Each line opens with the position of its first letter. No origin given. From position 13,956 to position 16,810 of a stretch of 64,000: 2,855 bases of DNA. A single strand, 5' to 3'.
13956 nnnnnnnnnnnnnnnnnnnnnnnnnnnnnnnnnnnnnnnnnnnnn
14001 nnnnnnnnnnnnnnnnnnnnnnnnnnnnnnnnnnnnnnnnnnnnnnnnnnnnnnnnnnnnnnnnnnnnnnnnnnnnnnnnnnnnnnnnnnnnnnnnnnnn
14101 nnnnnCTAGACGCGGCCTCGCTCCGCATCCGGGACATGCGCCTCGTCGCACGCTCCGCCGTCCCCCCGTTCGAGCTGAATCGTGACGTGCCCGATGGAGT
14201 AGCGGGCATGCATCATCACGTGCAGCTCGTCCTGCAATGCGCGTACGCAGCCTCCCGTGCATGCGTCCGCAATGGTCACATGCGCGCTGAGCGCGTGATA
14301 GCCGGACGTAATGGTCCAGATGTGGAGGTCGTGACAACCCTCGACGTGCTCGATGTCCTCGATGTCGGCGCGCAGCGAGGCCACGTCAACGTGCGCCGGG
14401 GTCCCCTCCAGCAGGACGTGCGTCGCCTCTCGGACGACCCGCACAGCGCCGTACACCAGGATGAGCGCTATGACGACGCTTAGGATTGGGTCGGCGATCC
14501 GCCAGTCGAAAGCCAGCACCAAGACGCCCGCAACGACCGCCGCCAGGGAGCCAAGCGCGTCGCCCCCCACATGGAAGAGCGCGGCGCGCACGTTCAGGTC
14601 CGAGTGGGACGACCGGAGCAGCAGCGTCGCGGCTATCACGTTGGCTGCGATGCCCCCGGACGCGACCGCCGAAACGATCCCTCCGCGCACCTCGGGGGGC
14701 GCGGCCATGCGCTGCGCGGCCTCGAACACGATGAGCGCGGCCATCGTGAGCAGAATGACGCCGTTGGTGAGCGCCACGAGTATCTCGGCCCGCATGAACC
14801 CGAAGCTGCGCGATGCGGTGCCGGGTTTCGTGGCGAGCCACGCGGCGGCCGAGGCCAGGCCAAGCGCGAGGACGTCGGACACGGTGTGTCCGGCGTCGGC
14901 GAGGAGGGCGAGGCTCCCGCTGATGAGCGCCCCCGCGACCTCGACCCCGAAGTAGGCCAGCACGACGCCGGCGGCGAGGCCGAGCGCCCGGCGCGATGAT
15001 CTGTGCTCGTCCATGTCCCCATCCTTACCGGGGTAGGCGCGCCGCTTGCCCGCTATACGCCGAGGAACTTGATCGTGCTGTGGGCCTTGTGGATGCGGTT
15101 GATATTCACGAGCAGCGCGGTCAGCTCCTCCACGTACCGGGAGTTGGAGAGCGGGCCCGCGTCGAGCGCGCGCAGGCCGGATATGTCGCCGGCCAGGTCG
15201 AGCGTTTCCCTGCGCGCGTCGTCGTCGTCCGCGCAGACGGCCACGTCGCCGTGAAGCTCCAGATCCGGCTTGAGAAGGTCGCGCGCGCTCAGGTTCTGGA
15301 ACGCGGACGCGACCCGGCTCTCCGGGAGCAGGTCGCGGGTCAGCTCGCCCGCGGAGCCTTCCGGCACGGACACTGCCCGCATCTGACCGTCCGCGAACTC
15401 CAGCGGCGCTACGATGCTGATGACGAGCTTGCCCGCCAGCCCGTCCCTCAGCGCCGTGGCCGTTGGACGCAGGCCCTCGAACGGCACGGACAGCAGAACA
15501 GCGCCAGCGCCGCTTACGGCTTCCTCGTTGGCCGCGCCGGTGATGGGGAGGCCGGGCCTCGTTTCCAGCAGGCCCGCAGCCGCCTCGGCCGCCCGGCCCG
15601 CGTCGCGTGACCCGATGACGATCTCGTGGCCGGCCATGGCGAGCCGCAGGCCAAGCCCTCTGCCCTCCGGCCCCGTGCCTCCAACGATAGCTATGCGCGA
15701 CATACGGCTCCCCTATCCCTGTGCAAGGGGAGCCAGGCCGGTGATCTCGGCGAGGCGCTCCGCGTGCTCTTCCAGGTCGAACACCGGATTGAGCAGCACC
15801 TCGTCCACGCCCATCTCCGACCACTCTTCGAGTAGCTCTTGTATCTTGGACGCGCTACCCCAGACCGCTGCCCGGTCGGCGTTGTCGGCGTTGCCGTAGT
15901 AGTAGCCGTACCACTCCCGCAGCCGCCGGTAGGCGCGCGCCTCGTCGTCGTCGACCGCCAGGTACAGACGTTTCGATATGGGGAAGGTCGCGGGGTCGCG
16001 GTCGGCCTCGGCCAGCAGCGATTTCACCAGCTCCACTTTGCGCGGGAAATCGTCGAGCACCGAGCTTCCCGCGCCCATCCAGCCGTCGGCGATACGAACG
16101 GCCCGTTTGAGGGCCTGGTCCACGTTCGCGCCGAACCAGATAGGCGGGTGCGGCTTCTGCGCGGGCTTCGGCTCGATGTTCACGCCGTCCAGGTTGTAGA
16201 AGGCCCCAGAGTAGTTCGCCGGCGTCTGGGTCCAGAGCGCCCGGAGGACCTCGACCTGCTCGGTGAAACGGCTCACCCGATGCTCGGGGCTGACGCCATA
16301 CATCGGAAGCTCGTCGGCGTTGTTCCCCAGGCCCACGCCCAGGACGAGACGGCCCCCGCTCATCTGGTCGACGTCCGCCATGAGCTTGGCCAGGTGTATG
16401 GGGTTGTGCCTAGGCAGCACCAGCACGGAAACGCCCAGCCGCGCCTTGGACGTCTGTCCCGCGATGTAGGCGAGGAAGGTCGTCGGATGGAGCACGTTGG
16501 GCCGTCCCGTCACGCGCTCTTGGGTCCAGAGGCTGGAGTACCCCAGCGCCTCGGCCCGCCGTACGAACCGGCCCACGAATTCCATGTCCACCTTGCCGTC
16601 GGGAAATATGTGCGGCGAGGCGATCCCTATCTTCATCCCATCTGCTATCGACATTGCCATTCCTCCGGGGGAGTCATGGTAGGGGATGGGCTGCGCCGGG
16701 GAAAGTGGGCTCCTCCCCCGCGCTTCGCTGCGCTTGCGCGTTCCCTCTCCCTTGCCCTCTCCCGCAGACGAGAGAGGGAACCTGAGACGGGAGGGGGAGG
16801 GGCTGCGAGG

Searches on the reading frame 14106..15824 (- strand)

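Call 68: search_protein_families(library=pfam, proteins=[window:14106-15824:-], max_evalue=0.001)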
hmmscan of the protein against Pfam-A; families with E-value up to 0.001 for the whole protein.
window:14106-15824:- (572 aa): 2 families
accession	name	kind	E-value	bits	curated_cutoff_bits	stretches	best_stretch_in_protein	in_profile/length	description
PF01545.26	Cation_efflux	-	2.1e-36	126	26.6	1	284-472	4-198/198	Cation efflux family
PF16916.11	ZT_dimer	-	1.7e-11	44.4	26.7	1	477-552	2-76/78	Dimerisation domain of Zinc Transporter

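Call 69: search_protein_families(library=phrogs, proteins=[window:14106-15824:-], max_evalue=0.001)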
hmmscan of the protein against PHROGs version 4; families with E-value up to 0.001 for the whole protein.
window:14106-15824:- (572 aa): 1 family
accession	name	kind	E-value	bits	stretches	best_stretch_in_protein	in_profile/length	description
phrog_7308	-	moron, auxiliary metabolic gene and host takeover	2.3e-36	126.7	1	271-551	5-286/302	cation efflux protein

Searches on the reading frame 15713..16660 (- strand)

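Call 68: search_protein_families(library=pfam, proteins=[window:15713-16660:-], max_evalue=0.001)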
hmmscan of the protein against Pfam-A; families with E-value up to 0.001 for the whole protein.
window:15713-16660:- (315 aa): 1 family
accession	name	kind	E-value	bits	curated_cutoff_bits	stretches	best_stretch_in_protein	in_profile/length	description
PF00296.26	Bac_luciferase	-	1.7e-60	205.4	27.9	1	25-275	21-278/314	Luciferase-like monooxygenase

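Call 69: search_protein_families(library=phrogs, proteins=[window:15713-16660:-], max_evalue=0.001)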
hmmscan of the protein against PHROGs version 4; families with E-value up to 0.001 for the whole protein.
window:15713-16660:- (315 aa): 0 families
